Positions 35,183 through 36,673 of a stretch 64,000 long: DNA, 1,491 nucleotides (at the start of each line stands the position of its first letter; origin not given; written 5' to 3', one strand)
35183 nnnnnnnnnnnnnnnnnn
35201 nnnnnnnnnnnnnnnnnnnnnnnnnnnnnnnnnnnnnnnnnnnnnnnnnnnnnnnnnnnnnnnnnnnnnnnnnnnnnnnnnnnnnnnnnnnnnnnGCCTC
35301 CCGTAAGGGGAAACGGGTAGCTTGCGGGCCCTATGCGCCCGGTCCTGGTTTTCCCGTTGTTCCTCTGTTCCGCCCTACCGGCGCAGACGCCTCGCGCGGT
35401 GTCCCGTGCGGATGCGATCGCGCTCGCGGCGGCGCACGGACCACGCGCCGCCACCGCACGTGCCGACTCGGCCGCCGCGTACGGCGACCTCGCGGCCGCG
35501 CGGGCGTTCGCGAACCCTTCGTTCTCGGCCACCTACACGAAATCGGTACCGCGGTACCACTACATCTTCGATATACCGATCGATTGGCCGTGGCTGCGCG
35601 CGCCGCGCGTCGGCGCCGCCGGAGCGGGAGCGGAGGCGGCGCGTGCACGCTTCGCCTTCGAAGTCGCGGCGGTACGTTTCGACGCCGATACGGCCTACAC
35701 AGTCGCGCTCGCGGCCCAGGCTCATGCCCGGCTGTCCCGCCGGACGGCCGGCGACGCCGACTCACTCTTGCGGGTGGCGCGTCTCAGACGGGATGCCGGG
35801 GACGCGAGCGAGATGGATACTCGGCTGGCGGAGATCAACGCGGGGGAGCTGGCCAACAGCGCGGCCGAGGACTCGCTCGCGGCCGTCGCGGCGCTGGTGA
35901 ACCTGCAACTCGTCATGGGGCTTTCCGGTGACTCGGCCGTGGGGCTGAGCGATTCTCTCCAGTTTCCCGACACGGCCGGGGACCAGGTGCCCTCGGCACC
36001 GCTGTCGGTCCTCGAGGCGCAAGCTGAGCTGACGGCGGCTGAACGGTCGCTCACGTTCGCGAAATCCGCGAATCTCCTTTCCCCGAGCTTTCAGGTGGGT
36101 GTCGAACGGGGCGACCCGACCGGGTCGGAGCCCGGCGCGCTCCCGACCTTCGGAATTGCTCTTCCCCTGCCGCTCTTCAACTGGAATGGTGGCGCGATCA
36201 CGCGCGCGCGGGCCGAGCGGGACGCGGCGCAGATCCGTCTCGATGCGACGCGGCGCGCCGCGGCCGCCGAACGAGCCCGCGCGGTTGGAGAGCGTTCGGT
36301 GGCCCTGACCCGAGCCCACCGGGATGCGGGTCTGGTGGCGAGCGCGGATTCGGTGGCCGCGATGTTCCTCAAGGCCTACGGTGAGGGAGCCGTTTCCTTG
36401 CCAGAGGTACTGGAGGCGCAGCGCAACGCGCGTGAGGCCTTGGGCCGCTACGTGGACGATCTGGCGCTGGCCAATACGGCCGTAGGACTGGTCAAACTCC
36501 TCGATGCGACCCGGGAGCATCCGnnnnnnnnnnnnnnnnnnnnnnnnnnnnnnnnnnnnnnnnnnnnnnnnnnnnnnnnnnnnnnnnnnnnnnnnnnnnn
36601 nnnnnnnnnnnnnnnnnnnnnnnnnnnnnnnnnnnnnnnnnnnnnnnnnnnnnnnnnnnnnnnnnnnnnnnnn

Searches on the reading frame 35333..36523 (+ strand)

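Call 14: search_protein_families(library=pfam, proteins=[window:35333-36523:+])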
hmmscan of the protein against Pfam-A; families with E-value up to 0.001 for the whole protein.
window:35333-36523:+ (397 aa): 1 family
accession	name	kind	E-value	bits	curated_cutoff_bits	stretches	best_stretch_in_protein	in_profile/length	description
PF02321.23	OEP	-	5e-23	82.3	22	2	27-196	3-187/187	Outer membrane efflux protein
